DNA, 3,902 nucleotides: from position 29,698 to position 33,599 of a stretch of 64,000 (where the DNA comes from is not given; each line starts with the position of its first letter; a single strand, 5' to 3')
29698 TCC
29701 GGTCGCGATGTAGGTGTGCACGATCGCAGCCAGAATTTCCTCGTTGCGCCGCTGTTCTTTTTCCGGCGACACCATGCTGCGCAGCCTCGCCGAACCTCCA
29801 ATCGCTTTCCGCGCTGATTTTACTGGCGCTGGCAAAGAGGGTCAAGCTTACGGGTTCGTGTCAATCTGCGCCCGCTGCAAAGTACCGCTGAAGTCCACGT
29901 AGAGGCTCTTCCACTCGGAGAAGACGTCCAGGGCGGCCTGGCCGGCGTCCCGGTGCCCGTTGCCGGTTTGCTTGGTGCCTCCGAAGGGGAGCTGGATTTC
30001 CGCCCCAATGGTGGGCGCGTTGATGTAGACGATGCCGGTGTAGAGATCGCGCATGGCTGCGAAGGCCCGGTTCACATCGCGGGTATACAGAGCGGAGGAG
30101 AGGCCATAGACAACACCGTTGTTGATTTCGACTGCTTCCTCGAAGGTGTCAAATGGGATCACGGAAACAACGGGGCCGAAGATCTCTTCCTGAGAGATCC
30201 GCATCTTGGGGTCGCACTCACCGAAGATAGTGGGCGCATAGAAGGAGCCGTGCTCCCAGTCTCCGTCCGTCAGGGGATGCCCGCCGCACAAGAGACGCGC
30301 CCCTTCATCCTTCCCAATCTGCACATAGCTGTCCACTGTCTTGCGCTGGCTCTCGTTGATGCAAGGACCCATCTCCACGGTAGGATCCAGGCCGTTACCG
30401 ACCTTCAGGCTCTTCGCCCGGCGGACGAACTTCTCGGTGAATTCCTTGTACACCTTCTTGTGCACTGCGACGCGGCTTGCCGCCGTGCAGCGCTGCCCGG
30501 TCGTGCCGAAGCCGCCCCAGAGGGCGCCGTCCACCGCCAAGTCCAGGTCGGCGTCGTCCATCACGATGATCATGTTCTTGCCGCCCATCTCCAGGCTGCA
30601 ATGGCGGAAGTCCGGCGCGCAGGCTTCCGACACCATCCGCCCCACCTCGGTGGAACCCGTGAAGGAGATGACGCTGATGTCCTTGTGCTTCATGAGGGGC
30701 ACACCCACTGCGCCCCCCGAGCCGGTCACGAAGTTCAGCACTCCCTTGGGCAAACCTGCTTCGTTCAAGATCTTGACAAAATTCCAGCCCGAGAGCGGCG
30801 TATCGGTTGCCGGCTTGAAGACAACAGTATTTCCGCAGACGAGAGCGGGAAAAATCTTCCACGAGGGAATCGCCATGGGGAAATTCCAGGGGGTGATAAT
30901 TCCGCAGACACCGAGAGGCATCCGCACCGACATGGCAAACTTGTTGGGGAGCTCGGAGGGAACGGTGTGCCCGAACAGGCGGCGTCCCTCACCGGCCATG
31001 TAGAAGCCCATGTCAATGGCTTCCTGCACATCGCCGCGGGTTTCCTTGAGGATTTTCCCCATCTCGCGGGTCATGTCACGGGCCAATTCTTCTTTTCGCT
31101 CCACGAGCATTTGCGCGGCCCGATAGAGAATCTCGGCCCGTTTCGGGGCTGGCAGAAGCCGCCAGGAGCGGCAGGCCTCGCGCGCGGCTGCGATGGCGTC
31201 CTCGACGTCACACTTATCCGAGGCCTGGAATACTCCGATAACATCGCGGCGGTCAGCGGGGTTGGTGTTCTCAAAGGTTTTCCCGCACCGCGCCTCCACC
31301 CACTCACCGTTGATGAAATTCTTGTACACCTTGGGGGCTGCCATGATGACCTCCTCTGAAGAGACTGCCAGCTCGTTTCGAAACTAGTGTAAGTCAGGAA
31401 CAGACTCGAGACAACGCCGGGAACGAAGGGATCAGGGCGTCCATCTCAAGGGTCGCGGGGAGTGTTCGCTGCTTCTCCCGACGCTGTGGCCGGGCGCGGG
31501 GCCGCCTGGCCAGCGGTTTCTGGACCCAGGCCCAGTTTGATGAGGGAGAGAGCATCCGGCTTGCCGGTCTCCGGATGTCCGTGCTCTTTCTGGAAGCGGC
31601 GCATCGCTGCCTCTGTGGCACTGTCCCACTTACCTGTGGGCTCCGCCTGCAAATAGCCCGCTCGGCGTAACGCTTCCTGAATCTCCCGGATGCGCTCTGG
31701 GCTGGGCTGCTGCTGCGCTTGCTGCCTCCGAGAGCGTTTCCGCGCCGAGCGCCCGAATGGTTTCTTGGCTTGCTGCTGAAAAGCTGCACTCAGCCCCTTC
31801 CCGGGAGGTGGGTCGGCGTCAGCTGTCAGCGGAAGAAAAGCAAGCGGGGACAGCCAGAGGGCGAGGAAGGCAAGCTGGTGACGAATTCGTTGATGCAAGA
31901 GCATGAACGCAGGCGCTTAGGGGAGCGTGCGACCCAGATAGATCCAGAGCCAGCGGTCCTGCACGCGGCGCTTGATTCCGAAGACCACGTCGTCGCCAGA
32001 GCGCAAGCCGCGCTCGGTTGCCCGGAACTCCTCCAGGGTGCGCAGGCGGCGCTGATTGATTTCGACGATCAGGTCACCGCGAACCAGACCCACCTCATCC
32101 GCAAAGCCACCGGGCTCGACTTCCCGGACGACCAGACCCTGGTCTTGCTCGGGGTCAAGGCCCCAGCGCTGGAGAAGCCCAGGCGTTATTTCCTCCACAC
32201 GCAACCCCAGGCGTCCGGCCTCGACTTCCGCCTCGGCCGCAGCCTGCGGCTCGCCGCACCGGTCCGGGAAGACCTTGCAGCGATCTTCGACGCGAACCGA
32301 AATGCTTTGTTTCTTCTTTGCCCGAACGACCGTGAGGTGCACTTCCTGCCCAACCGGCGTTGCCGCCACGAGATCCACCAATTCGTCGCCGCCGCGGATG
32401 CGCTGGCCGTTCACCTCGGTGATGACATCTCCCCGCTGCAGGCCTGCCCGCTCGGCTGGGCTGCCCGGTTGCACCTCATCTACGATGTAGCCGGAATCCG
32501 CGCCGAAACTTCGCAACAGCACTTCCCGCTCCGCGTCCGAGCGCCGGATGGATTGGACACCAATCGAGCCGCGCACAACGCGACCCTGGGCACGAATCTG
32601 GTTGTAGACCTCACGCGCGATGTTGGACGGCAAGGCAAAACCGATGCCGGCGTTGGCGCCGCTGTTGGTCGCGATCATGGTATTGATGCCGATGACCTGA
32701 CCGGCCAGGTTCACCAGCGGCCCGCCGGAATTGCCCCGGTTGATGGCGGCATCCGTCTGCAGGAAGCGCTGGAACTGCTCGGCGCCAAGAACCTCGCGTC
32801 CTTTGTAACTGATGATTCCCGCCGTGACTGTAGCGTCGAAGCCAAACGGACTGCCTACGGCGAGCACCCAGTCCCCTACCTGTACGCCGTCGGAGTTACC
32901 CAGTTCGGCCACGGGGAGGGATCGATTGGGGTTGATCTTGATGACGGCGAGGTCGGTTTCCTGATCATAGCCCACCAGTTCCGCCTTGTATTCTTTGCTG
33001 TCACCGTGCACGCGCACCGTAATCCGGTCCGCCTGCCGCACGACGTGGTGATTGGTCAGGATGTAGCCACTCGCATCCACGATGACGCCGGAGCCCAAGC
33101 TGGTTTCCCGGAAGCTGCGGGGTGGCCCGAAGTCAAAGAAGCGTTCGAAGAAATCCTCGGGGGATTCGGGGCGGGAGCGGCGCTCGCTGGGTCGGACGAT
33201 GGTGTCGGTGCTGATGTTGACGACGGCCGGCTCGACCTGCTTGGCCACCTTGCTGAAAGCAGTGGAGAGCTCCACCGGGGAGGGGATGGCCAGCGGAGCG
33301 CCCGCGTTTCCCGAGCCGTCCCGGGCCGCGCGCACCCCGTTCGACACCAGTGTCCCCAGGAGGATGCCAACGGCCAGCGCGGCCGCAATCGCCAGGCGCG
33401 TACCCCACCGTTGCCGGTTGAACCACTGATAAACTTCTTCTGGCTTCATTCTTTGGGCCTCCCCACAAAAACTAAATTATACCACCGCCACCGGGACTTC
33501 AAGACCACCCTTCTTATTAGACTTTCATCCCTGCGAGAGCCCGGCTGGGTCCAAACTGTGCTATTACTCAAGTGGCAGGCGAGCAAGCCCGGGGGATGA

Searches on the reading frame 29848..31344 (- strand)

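Call 20: search_protein_families(library=pfam, max_evalue=0.00001, proteins=[window:29848-31344:-])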
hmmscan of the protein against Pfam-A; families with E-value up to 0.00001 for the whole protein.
window:29848-31344:- (498 aa): 1 family
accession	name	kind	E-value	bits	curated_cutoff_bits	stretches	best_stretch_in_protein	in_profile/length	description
PF00171.27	Aldedh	-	1.1e-172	575.2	23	1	15-480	1-460/461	Aldehyde dehydrogenase family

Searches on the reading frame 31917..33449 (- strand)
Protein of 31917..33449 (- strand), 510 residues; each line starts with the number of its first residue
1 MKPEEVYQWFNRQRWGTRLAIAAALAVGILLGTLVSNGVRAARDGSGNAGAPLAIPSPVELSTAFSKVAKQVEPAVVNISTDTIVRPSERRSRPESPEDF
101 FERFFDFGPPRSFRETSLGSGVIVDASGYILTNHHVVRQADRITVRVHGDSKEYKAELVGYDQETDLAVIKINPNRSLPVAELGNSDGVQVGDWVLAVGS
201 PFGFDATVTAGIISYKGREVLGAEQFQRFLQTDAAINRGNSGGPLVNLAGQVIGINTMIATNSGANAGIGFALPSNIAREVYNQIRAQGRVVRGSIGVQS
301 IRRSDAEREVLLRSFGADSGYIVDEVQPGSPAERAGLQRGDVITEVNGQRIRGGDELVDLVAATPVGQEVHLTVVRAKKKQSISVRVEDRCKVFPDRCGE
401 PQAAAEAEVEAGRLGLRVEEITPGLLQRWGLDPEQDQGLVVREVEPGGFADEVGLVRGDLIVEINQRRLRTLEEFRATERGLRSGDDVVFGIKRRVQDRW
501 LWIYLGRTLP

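Call 20: search_protein_families(library=pfam, max_evalue=0.00001, proteins=[window:31917-33449:-])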
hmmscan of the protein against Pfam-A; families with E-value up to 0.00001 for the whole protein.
window:31917-33449:- (510 aa): 5 families
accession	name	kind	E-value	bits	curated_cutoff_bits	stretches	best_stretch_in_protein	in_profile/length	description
PF13365.12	Trypsin_2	-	6.3e-35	121.5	27.6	1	119-255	1-144/144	Trypsin-like peptidase domain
PF17820.7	PDZ_6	-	1.1e-28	99.2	27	2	322-376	1-54/54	PDZ domain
PF13180.12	PDZ_2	-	1.1e-24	86.9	27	2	294-387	1-80/80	PDZ domain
PF00595.29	PDZ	-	6e-23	81.5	23.2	2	292-374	8-80/81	PDZ domain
PF00089.32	Trypsin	-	5.2e-20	72.6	20.6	1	117-276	25-214/220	Trypsin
